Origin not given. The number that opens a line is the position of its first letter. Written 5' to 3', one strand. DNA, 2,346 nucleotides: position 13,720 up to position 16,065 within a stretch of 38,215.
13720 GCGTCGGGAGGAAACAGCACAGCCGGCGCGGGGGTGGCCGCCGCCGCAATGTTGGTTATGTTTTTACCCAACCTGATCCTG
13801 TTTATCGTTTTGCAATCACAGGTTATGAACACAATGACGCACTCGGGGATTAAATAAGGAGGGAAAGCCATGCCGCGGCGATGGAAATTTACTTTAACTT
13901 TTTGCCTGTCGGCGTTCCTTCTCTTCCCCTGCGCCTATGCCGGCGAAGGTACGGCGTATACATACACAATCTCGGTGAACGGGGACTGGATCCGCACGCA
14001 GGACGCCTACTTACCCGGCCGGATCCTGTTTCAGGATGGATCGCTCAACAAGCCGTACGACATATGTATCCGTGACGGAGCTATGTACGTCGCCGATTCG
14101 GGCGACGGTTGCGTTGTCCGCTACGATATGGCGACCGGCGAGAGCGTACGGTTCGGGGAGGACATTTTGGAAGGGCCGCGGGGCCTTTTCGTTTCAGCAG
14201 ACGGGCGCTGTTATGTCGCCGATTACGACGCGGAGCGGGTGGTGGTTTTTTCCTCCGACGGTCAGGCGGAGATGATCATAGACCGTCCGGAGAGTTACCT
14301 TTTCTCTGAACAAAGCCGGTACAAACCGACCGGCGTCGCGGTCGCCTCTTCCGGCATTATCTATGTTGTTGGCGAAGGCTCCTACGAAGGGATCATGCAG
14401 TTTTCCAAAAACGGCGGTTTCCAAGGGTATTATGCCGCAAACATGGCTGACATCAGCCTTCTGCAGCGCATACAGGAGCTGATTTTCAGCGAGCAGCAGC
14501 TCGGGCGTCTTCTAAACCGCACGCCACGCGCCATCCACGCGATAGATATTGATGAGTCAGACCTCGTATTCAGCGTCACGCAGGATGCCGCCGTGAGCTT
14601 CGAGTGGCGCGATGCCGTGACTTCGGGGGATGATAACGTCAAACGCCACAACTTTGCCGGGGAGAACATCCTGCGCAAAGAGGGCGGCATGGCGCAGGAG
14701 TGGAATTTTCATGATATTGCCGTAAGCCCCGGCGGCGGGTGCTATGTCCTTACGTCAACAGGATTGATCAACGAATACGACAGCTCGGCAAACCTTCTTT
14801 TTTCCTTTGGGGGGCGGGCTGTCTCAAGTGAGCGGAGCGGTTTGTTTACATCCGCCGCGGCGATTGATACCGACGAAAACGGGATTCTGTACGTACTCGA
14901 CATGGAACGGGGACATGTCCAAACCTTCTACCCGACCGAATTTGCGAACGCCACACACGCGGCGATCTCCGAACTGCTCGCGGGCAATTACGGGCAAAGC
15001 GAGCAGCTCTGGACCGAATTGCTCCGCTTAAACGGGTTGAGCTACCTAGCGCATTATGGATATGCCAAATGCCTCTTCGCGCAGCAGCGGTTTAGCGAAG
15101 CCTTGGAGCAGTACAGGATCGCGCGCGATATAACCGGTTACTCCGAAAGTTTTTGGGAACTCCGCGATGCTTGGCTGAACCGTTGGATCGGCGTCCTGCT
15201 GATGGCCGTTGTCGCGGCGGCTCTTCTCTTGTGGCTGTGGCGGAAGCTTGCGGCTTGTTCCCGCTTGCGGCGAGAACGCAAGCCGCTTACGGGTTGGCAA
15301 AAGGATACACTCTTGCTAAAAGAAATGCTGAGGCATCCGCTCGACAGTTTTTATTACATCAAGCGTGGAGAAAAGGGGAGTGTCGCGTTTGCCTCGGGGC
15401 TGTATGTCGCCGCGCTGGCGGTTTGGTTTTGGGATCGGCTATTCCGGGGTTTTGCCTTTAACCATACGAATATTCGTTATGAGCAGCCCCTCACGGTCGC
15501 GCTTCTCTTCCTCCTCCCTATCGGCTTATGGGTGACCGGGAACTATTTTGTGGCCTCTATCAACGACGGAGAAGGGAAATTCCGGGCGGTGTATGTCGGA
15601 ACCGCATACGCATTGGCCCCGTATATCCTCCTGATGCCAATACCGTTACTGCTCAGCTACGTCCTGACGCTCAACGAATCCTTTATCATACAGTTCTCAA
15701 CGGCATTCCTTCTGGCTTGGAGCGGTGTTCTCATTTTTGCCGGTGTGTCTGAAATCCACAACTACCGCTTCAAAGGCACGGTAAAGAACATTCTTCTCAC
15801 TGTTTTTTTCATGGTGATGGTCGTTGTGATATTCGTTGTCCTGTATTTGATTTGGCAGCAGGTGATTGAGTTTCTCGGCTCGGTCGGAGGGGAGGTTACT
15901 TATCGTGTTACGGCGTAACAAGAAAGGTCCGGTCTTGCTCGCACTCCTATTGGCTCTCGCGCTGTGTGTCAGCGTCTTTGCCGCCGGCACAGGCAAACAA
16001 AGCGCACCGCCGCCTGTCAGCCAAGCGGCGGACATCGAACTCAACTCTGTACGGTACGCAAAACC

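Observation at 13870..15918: Bacterial Yip1-like polytopic domain fused to an extracellular NHL beta-propeller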

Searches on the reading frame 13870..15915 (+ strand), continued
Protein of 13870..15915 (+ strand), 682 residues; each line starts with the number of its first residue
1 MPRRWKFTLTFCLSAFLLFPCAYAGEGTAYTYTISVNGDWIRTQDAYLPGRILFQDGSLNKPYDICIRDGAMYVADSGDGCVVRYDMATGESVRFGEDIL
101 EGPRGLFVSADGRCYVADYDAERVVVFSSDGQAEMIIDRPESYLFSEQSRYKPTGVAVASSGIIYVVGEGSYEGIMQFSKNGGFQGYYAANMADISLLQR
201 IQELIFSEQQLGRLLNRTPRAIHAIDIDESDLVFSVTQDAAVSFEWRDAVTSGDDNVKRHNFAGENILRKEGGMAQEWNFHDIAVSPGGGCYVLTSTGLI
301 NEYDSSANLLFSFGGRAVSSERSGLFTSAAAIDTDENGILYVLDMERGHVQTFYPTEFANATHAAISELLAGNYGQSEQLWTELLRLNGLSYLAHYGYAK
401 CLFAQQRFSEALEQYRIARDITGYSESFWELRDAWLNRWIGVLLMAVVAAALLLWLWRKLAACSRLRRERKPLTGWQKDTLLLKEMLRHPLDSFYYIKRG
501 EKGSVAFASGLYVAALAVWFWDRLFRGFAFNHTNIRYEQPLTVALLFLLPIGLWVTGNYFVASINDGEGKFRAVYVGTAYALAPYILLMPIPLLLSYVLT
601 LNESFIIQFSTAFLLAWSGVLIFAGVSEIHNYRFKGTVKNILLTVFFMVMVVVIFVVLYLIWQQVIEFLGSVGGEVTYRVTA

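Call 16: search_solved_structures(query=window:13870-15915:+, max_evalue=1)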
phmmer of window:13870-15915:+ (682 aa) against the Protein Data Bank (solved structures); distinct sequences matched with E-value up to 1: 43.
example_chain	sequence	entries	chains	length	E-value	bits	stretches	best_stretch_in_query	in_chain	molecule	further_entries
6ren_A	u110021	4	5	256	1.5e-16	62.9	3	58-172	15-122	3fPizza6-SH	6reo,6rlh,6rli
3wwa_A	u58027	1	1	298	8.4e-15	57.1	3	58-172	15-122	Pizza7H protein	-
6rej_A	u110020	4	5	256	2.2e-12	49.2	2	58-172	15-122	Pizza6-SH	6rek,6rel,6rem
3ww9_A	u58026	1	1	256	3.8e-12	48.4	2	58-173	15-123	pizza6 protein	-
6qsd_A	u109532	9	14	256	4.2e-12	48.2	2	58-173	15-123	Pizza6S | Pizza6-S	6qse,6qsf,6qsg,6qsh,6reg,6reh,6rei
6f0t_A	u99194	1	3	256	6.4e-12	47.6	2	58-173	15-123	Pizza6-SFW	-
7zqg_A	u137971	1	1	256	1.2e-11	46.7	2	58-172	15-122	Pizza6-KSH-TSH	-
7zq2_A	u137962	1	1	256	6.9e-11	44.2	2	58-173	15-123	Pizza6-RSH-TSH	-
7zph_A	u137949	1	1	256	1.5e-10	43.1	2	58-173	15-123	Pizza6-TNK-RSH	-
7zcj_A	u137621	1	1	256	4.4e-10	41.5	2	58-172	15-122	Pizza6-TNH-TSH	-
6f0s_A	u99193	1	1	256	4.6e-10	41.5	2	58-172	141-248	Pizza6-SYW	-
7zpw_A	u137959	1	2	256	7.8e-10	40.7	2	58-172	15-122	Pizza6-TSK-TSH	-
7zpz_A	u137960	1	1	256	1.5e-09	39.8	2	58-172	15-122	Pizza6-TSR-TSH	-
1rwi_B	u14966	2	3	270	3.2e-09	38.7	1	24-170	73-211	Serine/threonine-protein kinase pknD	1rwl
7b96_A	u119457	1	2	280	8.4e-09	37.3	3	69-134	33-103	Isoform 2 of Tripartite motif-containing protein 2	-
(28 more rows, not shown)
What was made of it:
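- On NHL-repeat six-bladed beta-propeller (PF01436): PDB sequence hits to Pizza6, PknD and TRIM-NHL (call 16).
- Among natural bacterial proteins in the PDB, the closest sequence match to the propeller is the PknD extracellular sensor domain (1rwi, E = 3e-9, call 16).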

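Call 31: find_related_loci(query=A1, collection=genome_contigs, flank=10000)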
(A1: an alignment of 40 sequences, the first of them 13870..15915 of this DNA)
Query A1 (682 aa) in genome_contigs; peptide patterns used: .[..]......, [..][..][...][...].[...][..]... (x = any residue, [..] = any of these).
340 stretches matched a pattern; 290 encode a relative of the query (tblastn E <= 1e-3); the best 80 are kept; 80 distinct loci.
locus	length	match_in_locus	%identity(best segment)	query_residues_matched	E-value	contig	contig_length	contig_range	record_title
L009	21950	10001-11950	56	24-679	0e+0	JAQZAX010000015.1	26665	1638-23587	MAG: Anaerocolumna sp. isolate L_E1_T20_B_bin.60 scaffold_1692, whole genome shotgun sequence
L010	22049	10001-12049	49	6-680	0e+0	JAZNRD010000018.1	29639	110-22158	MAG: Acutalibacteraceae bacterium isolate T1900044819_TS20190285.MAGScoT_cleanbin_000005 SGB_2835_k141_341980, whole gen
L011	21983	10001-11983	50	24-680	0e+0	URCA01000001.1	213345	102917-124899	uncultured Ruminococcaceae bacterium isolate UMGS856 genome assembly, contig: NODE_10_length_213345_cov_8.553964, whole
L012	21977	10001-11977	46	23-679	0e+0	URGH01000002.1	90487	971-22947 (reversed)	uncultured Ruminococcaceae bacterium isolate UMGS974 genome assembly, contig: NODE_38_length_90487_cov_5.142571, whole g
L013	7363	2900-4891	49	24-680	0e+0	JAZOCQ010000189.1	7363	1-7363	MAG: Acutalibacteraceae bacterium isolate T1900044755_TS20190421.MAGScoT_cleanbin_000044 SGB_2271_k141_2389384, whole ge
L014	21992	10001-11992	46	23-679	0e+0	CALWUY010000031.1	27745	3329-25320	MAG: uncultured Clostridia bacterium isolate E0_DP__bin66 genome assembly, contig: E0_DP__k127_827614, whole genome shot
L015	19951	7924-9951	47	7-681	0e+0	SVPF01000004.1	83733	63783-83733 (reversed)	MAG: Oscillospiraceae bacterium isolate SIG584 NODE_7011_length_83733_cov_3.434084, whole genome shotgun sequence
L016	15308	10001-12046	47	1-680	0e+0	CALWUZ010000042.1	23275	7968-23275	MAG: uncultured Clostridia bacterium isolate E0_DM__bin125 genome assembly, contig: E0_DM__k127_429310, whole genome sho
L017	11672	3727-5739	47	7-681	0e+0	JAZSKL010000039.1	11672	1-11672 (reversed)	MAG: Acutalibacteraceae bacterium isolate T1900044560_TS20190026.MAGScoT_cleanbin_000061 SGB_363_k141_1366776, whole gen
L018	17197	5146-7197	46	4-680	0e+0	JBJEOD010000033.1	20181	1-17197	MAG: Acutalibacteraceae bacterium isolate PUNG01_bin.036 NODE_1175_length_20181_cov_5.498062, whole genome shotgun seque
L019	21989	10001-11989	46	24-679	0e+0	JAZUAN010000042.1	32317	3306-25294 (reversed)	MAG: Acutalibacteraceae bacterium isolate T1900045320_YK20190009.MAGScoT_cleanbin_000004 SGB_6345_k141_2181058, whole ge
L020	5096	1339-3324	48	22-680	0e+0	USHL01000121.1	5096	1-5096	uncultured Ruminococcaceae bacterium isolate UMGS1722 genome assembly, contig: NODE_10920_length_5096_cov_3.501488, whol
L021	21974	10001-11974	49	21-680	0e+0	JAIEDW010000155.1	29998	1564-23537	MAG: Lachnospiraceae bacterium isolate SC0389_S3_9 SC0389_S3_9_contig_155, whole genome shotgun sequence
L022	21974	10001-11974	49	21-680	0e+0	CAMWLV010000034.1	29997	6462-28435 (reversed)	MAG TPA_asm: uncultured Lachnospiraceae bacterium isolate SRR14411325_bin.5_metawrap_v1.3_MAG genome assembly, contig: N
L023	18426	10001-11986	47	24-680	0e+0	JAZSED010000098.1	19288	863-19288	MAG: Acutalibacteraceae bacterium isolate T1900044592_TS20190058.MAGScoT_cleanbin_000003 SGB_639_k141_6753, whole genome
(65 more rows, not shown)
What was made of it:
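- Checked: There are 290 relatives in the species-representative genome set (call 31).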

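Call 36: predict_structure(alignment_id=A1)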
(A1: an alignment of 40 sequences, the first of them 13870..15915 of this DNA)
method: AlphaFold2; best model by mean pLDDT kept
length: 682 residues; sequences in the alignment: 40
mean_pLDDT: 82.0   pTM: 0.60
mean pLDDT of the five models: 82.0, 82.0, 81.3, 77.7, 74.9
residues with pLDDT >= 90: 227; 70-90: 339; 50-70: 86; < 50: 30
segments of 3 or more residues with pLDDT < 50: 21-29, 240-248, 464-471
pLDDT, mean of each block of 10 residues (from residue 1): 70 70 42 61 77 85 92 92 91 91 93 93 93 92 82 92 90 89 87 67 71 59 88 79 46 71 79 60 86 88 84 69 74 91 90 89 89 90 85 89 92 90 91 88 85 80 49 70 87 89 88 91 74 66 86 93 87 93 91 78 81 91 92 90 92 86 85 78 50
secondary structure, 60 per line:
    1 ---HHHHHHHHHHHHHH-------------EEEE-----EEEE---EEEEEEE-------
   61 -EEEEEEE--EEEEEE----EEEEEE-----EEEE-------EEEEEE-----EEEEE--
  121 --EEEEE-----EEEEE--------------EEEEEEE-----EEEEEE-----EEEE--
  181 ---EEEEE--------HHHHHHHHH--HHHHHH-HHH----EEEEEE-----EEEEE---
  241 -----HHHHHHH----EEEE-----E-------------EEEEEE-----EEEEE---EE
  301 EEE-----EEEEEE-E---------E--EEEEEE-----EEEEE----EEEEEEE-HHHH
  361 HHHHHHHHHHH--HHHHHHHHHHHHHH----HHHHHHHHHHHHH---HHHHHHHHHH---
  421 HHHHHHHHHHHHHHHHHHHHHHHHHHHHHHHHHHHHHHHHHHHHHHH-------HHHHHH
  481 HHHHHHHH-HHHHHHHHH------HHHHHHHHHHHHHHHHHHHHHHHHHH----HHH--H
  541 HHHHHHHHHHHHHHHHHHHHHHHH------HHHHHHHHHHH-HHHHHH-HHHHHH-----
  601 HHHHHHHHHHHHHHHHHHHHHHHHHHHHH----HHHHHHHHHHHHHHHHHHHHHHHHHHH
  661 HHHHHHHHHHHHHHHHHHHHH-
elements in order (helices of 4 or more, strands of 3 or more residues): H4-17 E31-34 E40-43 E47-53 E62-68 E71-76 E81-86 E92-95 E103-108 E114-118 E123-127 E133-137 E152-158 E164-169 E175-178 E184-188 H197-205 H208-213 E222-227 E233-237 H246-252 E257-260 E280-285 E291-295 E299-303 E309-314 E329-334 E340-344 E349-355 H357-371 H374-387 H392-404 H408-417 H421-467 H475-488 H490-498 H505-530 H540-564 H571-581 H583-588 H590-595 H601-629 H634-681
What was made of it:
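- On Pfam Yip1 (PF04893): The AlphaFold2 model shows the helices (call 36).
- On TPR repeats: The model shows four helices over aa 357-417 (call 36).
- Checked: A long helix (aa 421-467) runs into TM1, followed by a helical bundle (aa 475-681) (call 36).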

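Call 40: fold_search(model_id=the predicted structure, library=pdb)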
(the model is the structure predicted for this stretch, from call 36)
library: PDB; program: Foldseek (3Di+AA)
matches with E <= 10: 1640; with E <= 0.001: 691
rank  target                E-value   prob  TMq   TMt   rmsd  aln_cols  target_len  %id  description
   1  8j72_B                4.0e-14  1.00  0.33  0.76   4.6       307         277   18  Crystal structure of mammalian Trim71 in complex with lncRNA Trincr1 (released 2024-03-06)
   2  6fq3_A                9.8e-14  1.00  0.32  0.54   4.6       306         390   19  Crystal structure of Danio rerio Lin41 filamin-NHL domains in complex with lin-29A 5'UTR 13mer RNA (released 2018-05-09)
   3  7qrx_A                1.0e-13  1.00  0.34  0.77   4.6       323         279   19  Crystal structure of NHL domain of TRIM71 (released 2022-05-04)
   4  6d69                  1.2e-13  1.00  0.34  0.75   4.4       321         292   19  Crystal Structure of the NHL Repeat Region of D. melanogaster Thin (released 2019-04-24)
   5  6fpt_B                1.4e-13  1.00  0.33  0.56   4.3       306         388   19  Crystal structure of Danio rerio Lin41 filamin-NHL domains (released 2018-05-09)
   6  6xg7                  1.6e-13  1.00  0.33  0.75   4.3       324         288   18  1.3 A Resolution Structure of the of the NHL Repeat Region of D. melanogaster Thin (released 2020-12-16)
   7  8j72_A                1.9e-13  1.00  0.33  0.78   4.0       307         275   19  Crystal structure of mammalian Trim71 in complex with lncRNA Trincr1 (released 2024-03-06)
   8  9jur                  2.1e-13  1.00  0.32  0.73   4.6       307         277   20  Crystal Structure of NHL domain of human E3 ubiquitin-protein ligase TRIM71 (released 2025-04-30)
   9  6fpt_A                6.4e-13  1.00  0.33  0.55   4.4       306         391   19  Crystal structure of Danio rerio Lin41 filamin-NHL domains (released 2018-05-09)
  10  6bk8_D                2.6e-12  1.00  0.32  0.56   6.9       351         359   12  S. cerevisiae spliceosomal post-catalytic P complex (released 2018-02-21)
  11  7qrv_B                4.0e-12  1.00  0.32  0.76   4.5       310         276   19  Crystal structure of NHL domain of TRIM2 (full C-terminal) (released 2022-05-04)
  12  6rek                  4.4e-12  1.00  0.29  0.73   7.0       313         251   16  Crystal structure of Pizza6-SH with Cu2+ (released 2019-07-31)
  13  7qrv_A                4.7e-12  1.00  0.32  0.75   4.5       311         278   20  Crystal structure of NHL domain of TRIM2 (full C-terminal) (released 2022-05-04)
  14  7b96_A                5.7e-12  1.00  0.33  0.76   4.2       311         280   19  NHL domain of human TRIM2 (released 2022-01-12)
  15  7qrw                  8.7e-12  1.00  0.33  0.75   4.4       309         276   20  Crystal structure of NHL domain of TRIM3 (released 2022-05-04)
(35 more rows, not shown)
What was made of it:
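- On NHL-repeat six-bladed beta-propeller (PF01436): Foldseek target-normalised TM of 0.75-0.79 to six-bladed NHL domains (call 40).
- Checked: Fold search: the best Foldseek matches are six-bladed NHL propellers (TRIM71, Thin, TRIM2/3, Pizza6), with target-normalised TM 0.75-0.79 and E down to 4e-14 (call 40).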

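Call 52: search_protein_families(library=pfam, alignment_id=A3, max_evalue=0.00001)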
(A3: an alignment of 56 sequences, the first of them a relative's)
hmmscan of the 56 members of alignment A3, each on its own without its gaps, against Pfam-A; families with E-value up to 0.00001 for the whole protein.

A. member 1, L001:16113-17912:+ (600 aa): 1 family
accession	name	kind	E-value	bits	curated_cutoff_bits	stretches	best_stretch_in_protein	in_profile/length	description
PF06824.17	Glyco_hydro_125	-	5e-23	82.1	23.4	1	393-586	205-405/414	Metal-independent alpha-mannosidase (GH125)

B. families by the number of members that match (of 56 scanned): 57 families (the first 25 are shown)
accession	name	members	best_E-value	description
PF01055.32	Glyco_hydro_31_2nd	16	1.5e-108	Glycosyl hydrolases family 31 TIM-barrel domain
PF21365.3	Glyco_hydro_31_3rd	16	4.7e-26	Glycosyl hydrolase family 31 C-terminal domain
PF13802.12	Gal_mutarotas_2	16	9e-18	Glycosyl hydrolase 31 N-terminal galactose mutarotase-like domain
PF10091.15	Glycoamylase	6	7.7e-80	Putative glucoamylase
PF00933.27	Glyco_hydro_3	4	2.1e-74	Glycosyl hydrolase family 3 N terminal domain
PF00754.31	F5_F8_type_C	4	2.8e-21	F5/8 type C domain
PF22633.2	F5_F8_type_C_2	4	1.2e-18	NedA-like, galactose-binding domain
PF01915.27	Glyco_hydro_3_C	3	7.5e-52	Glycosyl hydrolase family 3 C-terminal domain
PF01261.30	AP_endonuc_2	3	1.1e-32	Xylose isomerase-like TIM barrel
PF14310.12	Fn3-like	3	1.3e-18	Fibronectin type III-like domain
PF22681.2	Lmo2446-like_N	3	1.1e-10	Lmo2446-like, N-terminal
PF01081.25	Aldolase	2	1.4e-71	KDPG and KHG aldolase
PF13472.12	Lipase_GDSL_2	2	2.4e-29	GDSL-like Lipase/Acylhydrolase family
PF17389.8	Bac_rhamnosid6H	2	1.9e-19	Bacterial alpha-L-rhamnosidase 6 hairpin glycosidase domain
PF00657.28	Lipase_GDSL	2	6.4e-16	GDSL-like Lipase/Acylhydrolase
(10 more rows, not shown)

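Call 53: search_protein_families(library=pfam, alignment_id=A4, max_evalue=0.00001)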
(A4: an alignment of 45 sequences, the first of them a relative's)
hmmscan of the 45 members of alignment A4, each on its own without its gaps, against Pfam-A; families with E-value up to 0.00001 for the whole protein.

A. member 1, L001:3870-5339:- (490 aa): 0 families

B. families by the number of members that match (of 45 scanned): 36 families (the first 25 are shown)
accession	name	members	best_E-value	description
PF06439.18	3keto-disac_hyd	8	2e-21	3-keto-disaccharide hydrolase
PF01301.25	Glyco_hydro_35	6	5.2e-51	Glycosyl hydrolases family 35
PF22369.2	GLMA_2nd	6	2.3e-39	GLMA-like, second domain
PF02449.21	Glyco_hydro_42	6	3e-23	Beta-galactosidase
PF13199.12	Glyco_hydro_66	4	4.7e-155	Glycosyl hydrolase family 66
PF01055.32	Glyco_hydro_31_2nd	4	1e-44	Glycosyl hydrolases family 31 TIM-barrel domain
PF21365.3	Glyco_hydro_31_3rd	4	4.9e-24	Glycosyl hydrolase family 31 C-terminal domain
PF00754.31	F5_F8_type_C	4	3.5e-13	F5/8 type C domain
PF07532.17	Big_4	4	1.2e-12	Bacterial Ig-like domain (group 4)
PF22633.2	F5_F8_type_C_2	4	1.6e-11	NedA-like, galactose-binding domain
PF03632.21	Glyco_hydro_65m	3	3e-98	Glycosyl hydrolase family 65 central catalytic domain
PF03636.21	Glyco_hydro_65N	3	4.9e-49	Glycosyl hydrolase family 65, N-terminal domain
PF13377.12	Peripla_BP_3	3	5.5e-35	Periplasmic binding protein-like domain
PF14488.12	DUF4434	3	1.8e-31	Domain of unknown function (DUF4434)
PF00532.27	Peripla_BP_1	3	2.1e-28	Periplasmic binding proteins and sugar binding domain of LacI family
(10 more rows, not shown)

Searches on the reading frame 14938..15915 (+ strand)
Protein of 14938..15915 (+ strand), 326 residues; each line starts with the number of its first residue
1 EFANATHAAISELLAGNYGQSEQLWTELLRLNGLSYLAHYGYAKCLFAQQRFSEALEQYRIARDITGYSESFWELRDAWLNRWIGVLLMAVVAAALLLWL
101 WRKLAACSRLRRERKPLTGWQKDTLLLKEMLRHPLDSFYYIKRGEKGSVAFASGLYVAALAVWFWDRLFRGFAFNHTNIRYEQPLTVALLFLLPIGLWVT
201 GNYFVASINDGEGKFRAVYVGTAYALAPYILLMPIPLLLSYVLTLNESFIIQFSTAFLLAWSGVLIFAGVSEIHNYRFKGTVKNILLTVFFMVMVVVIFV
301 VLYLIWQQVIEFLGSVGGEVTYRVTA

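Call 85: search_protein_representatives(protein=window:14938-15915:+)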
Query: 326 residues. Proteins with E-value up to 0.001 (for the whole library): 1632; up to 1e-10: 1110; up to 1e-30: 205. The best 150 are listed.
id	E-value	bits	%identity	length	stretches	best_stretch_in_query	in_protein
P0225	1.8e-81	290.4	44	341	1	1-324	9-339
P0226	2.2e-80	286.8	45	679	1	2-324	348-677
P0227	1.5e-71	257.8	43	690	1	1-324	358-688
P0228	2.6e-70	253.8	44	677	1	1-324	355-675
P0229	4.8e-69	249.6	40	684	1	2-324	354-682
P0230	2.4e-66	240.7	42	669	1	1-324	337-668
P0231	1.2e-65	238.4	39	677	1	5-324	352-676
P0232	6.8e-63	229.4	42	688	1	2-323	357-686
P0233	9.4e-62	225.6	41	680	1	1-319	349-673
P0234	2.2e-59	217.8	40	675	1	1-323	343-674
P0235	3.2e-59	217.3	40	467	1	1-324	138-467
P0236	2.4e-57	211.2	35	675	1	8-323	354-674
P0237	1.1e-56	209.0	35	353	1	7-322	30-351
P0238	1.4e-56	208.6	37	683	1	2-324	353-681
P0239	2.9e-56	207.6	35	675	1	2-320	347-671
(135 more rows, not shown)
